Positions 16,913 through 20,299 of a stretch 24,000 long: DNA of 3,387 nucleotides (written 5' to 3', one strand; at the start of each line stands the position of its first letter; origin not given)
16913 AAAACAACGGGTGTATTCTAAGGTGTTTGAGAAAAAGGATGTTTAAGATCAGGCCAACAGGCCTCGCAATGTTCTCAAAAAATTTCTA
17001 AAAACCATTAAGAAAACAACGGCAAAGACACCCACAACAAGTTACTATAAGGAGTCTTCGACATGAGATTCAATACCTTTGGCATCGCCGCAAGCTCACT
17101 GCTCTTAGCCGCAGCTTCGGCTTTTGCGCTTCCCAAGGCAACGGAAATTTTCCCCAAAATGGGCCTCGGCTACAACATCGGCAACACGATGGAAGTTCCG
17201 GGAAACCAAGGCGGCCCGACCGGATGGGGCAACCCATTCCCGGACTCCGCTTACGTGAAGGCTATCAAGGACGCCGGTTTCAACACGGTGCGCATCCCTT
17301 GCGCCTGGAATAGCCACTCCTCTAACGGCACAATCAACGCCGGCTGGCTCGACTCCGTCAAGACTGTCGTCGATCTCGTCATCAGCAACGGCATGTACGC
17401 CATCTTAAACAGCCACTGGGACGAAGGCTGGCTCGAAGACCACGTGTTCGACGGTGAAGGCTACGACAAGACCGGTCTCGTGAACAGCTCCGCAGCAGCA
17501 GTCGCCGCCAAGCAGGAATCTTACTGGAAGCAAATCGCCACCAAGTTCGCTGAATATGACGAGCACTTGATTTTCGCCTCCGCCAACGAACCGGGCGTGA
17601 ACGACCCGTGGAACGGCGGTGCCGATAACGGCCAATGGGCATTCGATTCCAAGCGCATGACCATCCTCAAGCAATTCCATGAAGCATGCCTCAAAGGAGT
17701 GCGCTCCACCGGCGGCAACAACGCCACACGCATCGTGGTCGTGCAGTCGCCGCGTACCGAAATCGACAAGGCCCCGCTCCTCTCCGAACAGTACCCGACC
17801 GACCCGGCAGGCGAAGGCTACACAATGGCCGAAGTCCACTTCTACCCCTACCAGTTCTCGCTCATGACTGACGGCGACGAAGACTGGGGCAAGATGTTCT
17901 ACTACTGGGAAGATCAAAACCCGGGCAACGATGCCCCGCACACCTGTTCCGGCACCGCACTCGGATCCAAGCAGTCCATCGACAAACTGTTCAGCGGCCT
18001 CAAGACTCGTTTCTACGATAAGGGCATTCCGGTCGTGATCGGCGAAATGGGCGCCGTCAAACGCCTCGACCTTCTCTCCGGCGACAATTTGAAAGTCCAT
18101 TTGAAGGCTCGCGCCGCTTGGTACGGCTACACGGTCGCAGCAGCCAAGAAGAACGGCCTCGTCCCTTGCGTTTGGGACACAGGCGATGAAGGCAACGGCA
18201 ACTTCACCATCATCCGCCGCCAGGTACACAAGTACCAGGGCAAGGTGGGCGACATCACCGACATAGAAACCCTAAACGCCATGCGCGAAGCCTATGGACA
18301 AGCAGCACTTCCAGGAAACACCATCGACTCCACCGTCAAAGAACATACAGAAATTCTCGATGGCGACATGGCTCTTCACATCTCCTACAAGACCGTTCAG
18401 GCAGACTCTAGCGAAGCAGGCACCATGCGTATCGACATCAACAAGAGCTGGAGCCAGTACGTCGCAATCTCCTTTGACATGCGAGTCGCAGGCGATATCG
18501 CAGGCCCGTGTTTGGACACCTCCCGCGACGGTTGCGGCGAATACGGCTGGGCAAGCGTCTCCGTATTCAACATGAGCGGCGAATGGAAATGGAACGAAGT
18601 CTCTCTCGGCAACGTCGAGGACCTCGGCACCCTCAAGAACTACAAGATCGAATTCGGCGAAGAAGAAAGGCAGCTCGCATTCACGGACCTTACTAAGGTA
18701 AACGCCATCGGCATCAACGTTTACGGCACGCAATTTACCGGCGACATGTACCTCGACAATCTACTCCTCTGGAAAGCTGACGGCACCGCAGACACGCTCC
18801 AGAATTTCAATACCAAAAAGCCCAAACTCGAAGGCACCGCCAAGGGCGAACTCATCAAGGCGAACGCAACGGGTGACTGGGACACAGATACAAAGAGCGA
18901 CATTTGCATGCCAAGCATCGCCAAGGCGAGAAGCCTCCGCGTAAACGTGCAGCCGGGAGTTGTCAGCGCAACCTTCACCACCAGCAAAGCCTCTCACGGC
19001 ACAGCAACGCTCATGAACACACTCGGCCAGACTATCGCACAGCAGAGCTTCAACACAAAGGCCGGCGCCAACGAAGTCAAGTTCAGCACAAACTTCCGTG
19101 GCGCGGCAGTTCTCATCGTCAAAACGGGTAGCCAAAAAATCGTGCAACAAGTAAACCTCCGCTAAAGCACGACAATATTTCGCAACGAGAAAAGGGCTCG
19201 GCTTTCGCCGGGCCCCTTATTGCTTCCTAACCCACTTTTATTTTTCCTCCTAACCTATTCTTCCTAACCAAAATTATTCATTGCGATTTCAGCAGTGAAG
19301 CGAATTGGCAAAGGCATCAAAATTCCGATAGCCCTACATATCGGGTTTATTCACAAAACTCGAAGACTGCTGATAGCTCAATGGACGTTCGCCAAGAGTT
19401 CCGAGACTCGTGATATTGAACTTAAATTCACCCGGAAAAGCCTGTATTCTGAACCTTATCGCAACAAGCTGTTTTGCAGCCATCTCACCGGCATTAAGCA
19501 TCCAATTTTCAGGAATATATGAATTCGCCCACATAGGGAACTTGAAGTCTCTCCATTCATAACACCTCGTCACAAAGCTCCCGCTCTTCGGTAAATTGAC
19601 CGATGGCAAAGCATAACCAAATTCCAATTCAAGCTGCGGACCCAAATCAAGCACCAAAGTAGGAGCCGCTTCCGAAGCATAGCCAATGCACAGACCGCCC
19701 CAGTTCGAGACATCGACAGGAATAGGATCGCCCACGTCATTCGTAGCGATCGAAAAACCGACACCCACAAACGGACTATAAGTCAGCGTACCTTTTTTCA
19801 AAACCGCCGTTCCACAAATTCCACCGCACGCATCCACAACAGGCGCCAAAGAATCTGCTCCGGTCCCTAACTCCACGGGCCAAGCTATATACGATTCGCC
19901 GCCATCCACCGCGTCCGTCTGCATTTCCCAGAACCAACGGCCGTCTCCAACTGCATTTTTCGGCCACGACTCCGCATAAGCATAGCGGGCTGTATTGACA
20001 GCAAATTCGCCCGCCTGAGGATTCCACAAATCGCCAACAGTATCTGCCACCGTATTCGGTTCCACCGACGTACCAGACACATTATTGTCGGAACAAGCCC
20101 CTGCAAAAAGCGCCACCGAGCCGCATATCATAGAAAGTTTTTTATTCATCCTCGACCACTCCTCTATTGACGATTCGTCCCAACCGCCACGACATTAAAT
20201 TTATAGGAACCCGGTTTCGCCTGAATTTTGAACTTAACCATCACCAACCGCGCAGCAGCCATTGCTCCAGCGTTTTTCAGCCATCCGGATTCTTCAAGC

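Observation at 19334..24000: Iterated cassette: TIGR02147-like HTH protein followed by tightly coupled lipoprotein(s) of a novel domain family, a candidate undescribed system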

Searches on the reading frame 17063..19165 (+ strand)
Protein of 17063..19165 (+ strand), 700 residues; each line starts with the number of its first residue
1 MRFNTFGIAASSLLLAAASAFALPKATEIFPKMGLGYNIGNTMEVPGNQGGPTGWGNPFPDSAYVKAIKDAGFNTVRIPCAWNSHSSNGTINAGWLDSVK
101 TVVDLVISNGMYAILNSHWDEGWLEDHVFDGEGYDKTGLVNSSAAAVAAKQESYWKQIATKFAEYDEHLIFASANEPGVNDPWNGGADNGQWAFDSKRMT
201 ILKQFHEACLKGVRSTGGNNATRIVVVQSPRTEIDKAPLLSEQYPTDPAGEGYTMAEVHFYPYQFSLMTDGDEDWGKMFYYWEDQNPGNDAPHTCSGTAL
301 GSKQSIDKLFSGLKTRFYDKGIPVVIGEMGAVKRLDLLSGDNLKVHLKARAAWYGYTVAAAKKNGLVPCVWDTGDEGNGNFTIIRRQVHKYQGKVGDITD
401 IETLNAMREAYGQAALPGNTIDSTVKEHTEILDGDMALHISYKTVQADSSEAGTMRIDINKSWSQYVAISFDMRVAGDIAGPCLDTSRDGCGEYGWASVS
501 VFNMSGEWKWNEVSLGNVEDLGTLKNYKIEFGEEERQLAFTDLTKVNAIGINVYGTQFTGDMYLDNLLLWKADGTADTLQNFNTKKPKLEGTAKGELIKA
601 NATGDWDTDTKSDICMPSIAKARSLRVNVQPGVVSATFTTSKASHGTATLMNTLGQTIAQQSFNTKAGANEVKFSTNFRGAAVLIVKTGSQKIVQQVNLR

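Call 3: search_protein_families(library=ncbifam, proteins=[window:17063-19165:+], max_evalue=0.01)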
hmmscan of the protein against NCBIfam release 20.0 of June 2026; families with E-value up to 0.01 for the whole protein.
window:17063-19165:+ (700 aa): 2 families
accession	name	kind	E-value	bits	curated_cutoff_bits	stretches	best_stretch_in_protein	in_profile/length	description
NF051847.1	EndGlycCerase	equivalog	5.6e-05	22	700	1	67-135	66-132/455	endoglycoceramidase I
TIGR04183.1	Por_Secre_tail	domain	0.0099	15.8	23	0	637-697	12-69/72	T9SS type A sorting domain-containing protein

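Call 4: search_protein_families(library=pfam, proteins=[window:17063-19165:+], max_evalue=0.01)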
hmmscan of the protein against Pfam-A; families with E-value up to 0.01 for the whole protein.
window:17063-19165:+ (700 aa): 1 family
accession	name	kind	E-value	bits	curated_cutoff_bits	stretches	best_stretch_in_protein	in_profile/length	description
PF00150.24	Cellulase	-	5.3e-50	170.9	23.5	1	48-376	10-271/272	Cellulase (glycosyl hydrolase family 5)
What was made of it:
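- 17063..19165 (+): Convergent GH5 cellulase with a weak T9SS-tail match; a conserved syntenic neighbour not shown to belong to the system. PF00150 5.3e-50 and TIGR04183 0.0099 (calls 3, 4).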

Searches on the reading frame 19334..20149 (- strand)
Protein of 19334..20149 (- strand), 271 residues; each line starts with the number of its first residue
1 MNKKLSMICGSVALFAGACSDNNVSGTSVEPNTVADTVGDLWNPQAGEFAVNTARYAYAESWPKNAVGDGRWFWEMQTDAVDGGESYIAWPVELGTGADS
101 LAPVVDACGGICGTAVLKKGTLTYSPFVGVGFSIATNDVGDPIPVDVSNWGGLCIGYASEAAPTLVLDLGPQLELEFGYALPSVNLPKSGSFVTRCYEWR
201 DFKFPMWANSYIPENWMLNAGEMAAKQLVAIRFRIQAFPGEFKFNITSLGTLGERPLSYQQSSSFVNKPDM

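Call 3: search_protein_families(library=ncbifam, proteins=[window:19334-20149:-], max_evalue=0.01)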
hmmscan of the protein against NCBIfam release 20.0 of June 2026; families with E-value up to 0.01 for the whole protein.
window:19334-20149:- (271 aa): 0 families

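Call 4: search_protein_families(library=pfam, proteins=[window:19334-20149:-], max_evalue=0.01)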
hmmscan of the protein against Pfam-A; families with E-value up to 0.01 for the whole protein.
window:19334-20149:- (271 aa): 0 families

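Call 12: find_homologous_proteins(query=window:19334-20149:-, max_evalue=0.001)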
Query window:19334-20149:- (271 aa): 119 proteins with E <= 0.001 among 806 candidates.
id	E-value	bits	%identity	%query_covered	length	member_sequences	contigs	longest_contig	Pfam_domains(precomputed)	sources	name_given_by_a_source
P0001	2.0e-181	619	99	100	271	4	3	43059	-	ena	-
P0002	1.0e-135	469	62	94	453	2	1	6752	-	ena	-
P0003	4.4e-86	307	52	96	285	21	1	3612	-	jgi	jgi:hypothetical protein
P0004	7.3e-85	303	54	94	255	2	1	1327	-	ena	-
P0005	9.6e-84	299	53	94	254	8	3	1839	-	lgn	-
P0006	6.5e-83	296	54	96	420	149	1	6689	-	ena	-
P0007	1.4e-81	292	53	94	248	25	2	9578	-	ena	-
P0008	1.8e-79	285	52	94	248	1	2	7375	-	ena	-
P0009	6.6e-78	280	49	97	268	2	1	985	-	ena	-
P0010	1.3e-76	275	51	94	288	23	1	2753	-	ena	-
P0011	5.6e-75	270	51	94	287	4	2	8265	-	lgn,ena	-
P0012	7.2e-75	270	52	94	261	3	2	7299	-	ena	-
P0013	3.6e-72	261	68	62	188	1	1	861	-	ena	-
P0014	5.6e-72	260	52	93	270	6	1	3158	-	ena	-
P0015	5.7e-70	254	49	98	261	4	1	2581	-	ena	-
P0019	7.9e-61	224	50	88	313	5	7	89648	-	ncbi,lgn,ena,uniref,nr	ncbi:hypothetical protein [Fibrobacter succinogenes]|uniref:hypothetical protein n=1 Tax=Fibrobacter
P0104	1.3e-39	154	46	66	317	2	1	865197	PF18962.8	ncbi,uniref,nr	ncbi:T9SS type A sorting domain-containing protein [Fibrobacter sp. UWB11]|uniref:T9SS type A sortin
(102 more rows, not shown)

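Call 23: search_solved_structures(query=window:19334-20149:-, max_evalue=10)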
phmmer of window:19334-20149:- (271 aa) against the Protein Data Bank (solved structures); distinct sequences matched with E-value up to 10: 1.
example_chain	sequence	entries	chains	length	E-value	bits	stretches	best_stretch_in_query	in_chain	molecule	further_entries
1jd4_A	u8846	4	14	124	1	11.6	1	30-66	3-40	APOPTOSIS 1 INHIBITOR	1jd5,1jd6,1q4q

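Call 33: predict_structure(alignment_id=A2)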
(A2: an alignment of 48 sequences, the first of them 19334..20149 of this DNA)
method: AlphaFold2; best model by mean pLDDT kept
length: 271 residues; sequences in the alignment: 48
mean_pLDDT: 84.4   pTM: 0.78
mean pLDDT of the five models: 84.4, 83.5, 83.2, 83.1, 82.1
residues with pLDDT >= 90: 177; 70-90: 38; 50-70: 23; < 50: 33
segments of 3 or more residues with pLDDT < 50: 1-3, 13-23, 25-29, 31-36, 259-262
pLDDT, mean of each block of 10 residues (from residue 1): 48 46 45 52 91 83 85 82 96 93 96 98 96 93 94 97 97 89 97 96 94 94 97 97 97 66 61 71
secondary structure, 60 per line:
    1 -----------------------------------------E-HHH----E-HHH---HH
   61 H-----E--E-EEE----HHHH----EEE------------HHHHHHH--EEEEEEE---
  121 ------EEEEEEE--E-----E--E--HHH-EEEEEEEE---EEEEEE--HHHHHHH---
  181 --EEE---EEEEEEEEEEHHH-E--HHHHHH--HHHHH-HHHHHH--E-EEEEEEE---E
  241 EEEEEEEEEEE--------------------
elements in order: E72-74 H79-82 E87-89 H102-108 E111-117 E127-133 E152-159 E163-168 H171-177 E183-185 E189-198 H206-211 H214-218 H220-225 E230-236 E240-251
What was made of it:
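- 19334..20149 (-): Cassette-1 lipoprotein 2, 271 aa: lipobox ..FAGAC, GTSVEPN motif, one domain copy. AF2 pLDDT 84.4, beta-sandwich (call 33).
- AF2 pLDDT 84.4 (call 33).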

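Call 39: fold_search(model_id=the predicted structure, library=pdb)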
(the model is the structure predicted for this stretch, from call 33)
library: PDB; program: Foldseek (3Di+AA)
matches with E <= 10: 874; with E <= 0.001: 14
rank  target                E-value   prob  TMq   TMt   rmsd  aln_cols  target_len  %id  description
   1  1v0a                  1.9e-05  1.00  0.37  0.56   8.9       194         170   14  Family 11 Carbohydrate-Binding Module of cellulosomal cellulase Lic26A-Cel5E of Clostridium thermocellum (released 2005-01-12)
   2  7zkq_A                3.7e-05  1.00  0.40  0.49  11.0       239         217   11  Early Pp module assembly intermediate of complex I (released 2022-11-23)
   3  6r31_A                5.5e-05  1.00  0.37  0.55   7.4       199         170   12  Family 11 Carbohydrate-Binding Module from Clostridium thermocellum in complex with beta-1,3-1,4-mixed-linked tetrasac (released 2020-02-05)
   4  7zkp_A                5.9e-05  1.00  0.44  0.54   6.5       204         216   12  Late assembly intermediate of the proximal proton pumping module of complex I with assembly factors NDUFAF1 and CIA84 (released 2022-11-23)
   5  6r3m_A                2.2e-04  1.00  0.33  0.46   8.2       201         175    9  Family 11 Carbohydrate-Binding Module from Clostridium thermocellum in complex with beta-1,3-1,4-mixed-linked tetrasac (released 2020-02-05)
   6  4bq3_B                4.5e-04  0.99  0.30  0.13  11.1       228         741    9  Structural analysis of an exo-beta-agarase (released 2013-08-14)
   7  2xon_L                7.6e-04  0.98  0.26  0.41   9.6       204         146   10  Structure of TmCBM61 in complex with beta-1,4-galactotriose at 1.4 A resolution (released 2010-09-08)
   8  1w8z_B                8.0e-04  1.00  0.29  0.49   9.0       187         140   10  CBM29-2 mutant K85A: Probing the Mechanism of Ligand Recognition by Family 29 Carbohydrate Binding Modules (released 2005-03-22)
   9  2lro_MODEL_1_A        8.0e-04  1.00  0.33  0.47   7.7       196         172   13  Solution structure, dynamics and binding studies of CtCBM11 (released 2013-02-06)
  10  4bq2_A                8.0e-04  0.97  0.30  0.13  11.3       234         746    9  Structural analysis of an exo-beta-agarase (released 2013-08-14)
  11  1w8w_B                8.5e-04  1.00  0.27  0.47   9.3       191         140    8  CBM29-2 mutant Y46A: Probing the Mechanism of Ligand Recognition by Family 29 Carbohydrate Binding Modules (released 2005-03-22)
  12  2xom_A                8.5e-04  0.99  0.26  0.42   9.1       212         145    9  Atomic resolution structure of TmCBM61 in complex with beta-1,4- galactotriose (released 2010-09-08)
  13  5hcf_D                8.5e-04  0.99  0.30  0.30  10.4       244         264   10  T. cruzi calreticulin globular domain (released 2016-08-31)
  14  6xj9_B                9.5e-04  0.99  0.30  0.14   8.5       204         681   13  Structure of PfGH50B (released 2020-09-16)
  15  6xj9_A                1.1e-03  0.99  0.31  0.14   9.9       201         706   12  Structure of PfGH50B (released 2020-09-16)
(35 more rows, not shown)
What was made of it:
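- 19334..20149 (-): Foldseek best hits are CBM11, CIA30, CBM29, CBM30 and CBM61 (call 39).
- On CBM11 (CAZy) / Pfam CBM_11: 1v0a: E 1.9e-05, TMt 0.56, but rmsd 8.9 A and 14% identity (call 39).
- Closest known: CBM11 / CBM29 / CBM30 / CBM61 beta-sandwich carbohydrate-binding modules. Same: These are the best structural matches to the lipoprotein domain model (E 2e-5 to 1e-3, TMt 0.41-0.56; call 39).
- Best fold matches: CBM11 (E 1.9e-05, TMt 0.56), CBM29, CBM30 and CBM61 (call 39).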

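Call 68: find_encoding_contigs(protein=P0104, flank=6000, max_places=1)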
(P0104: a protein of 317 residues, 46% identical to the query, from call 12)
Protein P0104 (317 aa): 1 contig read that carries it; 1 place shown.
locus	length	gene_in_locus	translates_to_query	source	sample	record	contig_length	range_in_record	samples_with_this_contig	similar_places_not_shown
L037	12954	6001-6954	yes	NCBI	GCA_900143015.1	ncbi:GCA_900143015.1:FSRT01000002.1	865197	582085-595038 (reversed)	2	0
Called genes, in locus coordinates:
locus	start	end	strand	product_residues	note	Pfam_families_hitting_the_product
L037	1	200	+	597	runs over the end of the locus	PF00082:Peptidase_S8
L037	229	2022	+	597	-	PF16173:DUF4874, PF16116:DUF4832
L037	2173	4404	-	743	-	PF00150:Cellulase, PF18962:Por_Secre_tail (faint)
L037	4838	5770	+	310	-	PF18962:Por_Secre_tail (weak)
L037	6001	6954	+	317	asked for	PF18962:Por_Secre_tail (weak)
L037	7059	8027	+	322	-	PF18962:Por_Secre_tail (weak)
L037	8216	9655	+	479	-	PF01270:Glyco_hydro_8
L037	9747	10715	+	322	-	-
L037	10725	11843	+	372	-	PF01757:Acyl_transf_3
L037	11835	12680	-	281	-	-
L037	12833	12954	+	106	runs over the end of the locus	PF04993:TfoX_N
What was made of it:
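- T9SS-tailed paralogues sit beside GH5 and GH8 genes (calls 12, 68).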

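Call 69: find_encoding_contigs(protein=P0019, flank=8000, max_places=1)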
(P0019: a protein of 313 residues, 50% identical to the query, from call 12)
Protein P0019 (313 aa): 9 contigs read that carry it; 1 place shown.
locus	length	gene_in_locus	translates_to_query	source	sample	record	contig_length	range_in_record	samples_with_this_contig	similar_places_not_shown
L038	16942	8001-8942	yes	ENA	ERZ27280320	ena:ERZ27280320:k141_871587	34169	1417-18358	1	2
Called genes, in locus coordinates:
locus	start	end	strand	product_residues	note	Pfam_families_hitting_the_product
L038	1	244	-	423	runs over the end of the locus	PF00675:Peptidase_M16, PF05193:Peptidase_M16_C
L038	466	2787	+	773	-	PF00390:malic, PF03949:Malic_M, PF01515:PTA_PTB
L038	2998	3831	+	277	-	PF14394:DUF4423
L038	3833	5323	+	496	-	-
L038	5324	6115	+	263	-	-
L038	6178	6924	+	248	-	-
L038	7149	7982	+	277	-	PF14394:DUF4423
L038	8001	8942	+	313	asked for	-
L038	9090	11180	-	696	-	PF00150:Cellulase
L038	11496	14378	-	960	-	PF02739:5_3_exonuc_N, PF01367:5_3_exonuc, PF01612:DNA_pol_A_exo1, PF00476:DNA_pol_A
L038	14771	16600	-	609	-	PF03853:YjeF_N, PF01256:Carb_kinase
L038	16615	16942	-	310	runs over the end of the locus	PF13568:OMP_b-brl_2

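Call 72: search_protein_families(library=pfam, alignment_id=A2, max_evalue=1)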
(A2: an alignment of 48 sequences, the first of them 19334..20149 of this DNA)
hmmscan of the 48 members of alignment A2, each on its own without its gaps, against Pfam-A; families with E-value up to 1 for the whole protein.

A. member 1, window:19334-20149:- (271 aa): 0 families

B. families by the number of members that match (of 48 scanned): 20 families
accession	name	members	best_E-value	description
PF18962.6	Por_Secre_tail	12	3.5e-07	Secretion system C-terminal sorting domain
PF19910.5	DUF6383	6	0.037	Domain of unknown function (DUF6383)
PF21207.3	GLOD4_N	4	0.3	Glyoxalase domain-containing protein 4, N-terminal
PF11589.14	DUF3244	3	0.0084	Domain of unknown function (DUF3244)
PF00720.22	SSI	3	0.098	Subtilisin inhibitor-like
PF10983.13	DUF2793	1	0.03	Protein of unknown function (DUF2793)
PF16342.10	DUF4972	1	0.045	Domain of unknown function (DUF4972)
PF12506.13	DUF3713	1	0.045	Protein of unknown function (DUF3713)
PF14336.11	GLUCM-like_C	1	0.066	D-glutamate cyclase-like, C-terminal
PF06191.17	DUF995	1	0.078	Protein of unknown function (DUF995)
PF20578.4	aBig_2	1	0.088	Atrophied bacterial Ig domain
PF22584.1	CFAP143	1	0.13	Cilia- and flagella-associated protein 143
PF15318.11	Bclt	1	0.15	Putative Bcl-2 like protein of testis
PF18357.7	DtxR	1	0.15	Diphteria toxin repressor SH3 domain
PF07495.19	Y_Y_Y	1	0.19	Y_Y_Y domain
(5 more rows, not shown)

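Call 85: search_protein_families(library=padloc, proteins=[window:19334-20149:-], max_evalue=0.01)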
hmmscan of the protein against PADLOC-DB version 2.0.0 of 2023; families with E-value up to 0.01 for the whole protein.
window:19334-20149:- (271 aa): 0 families
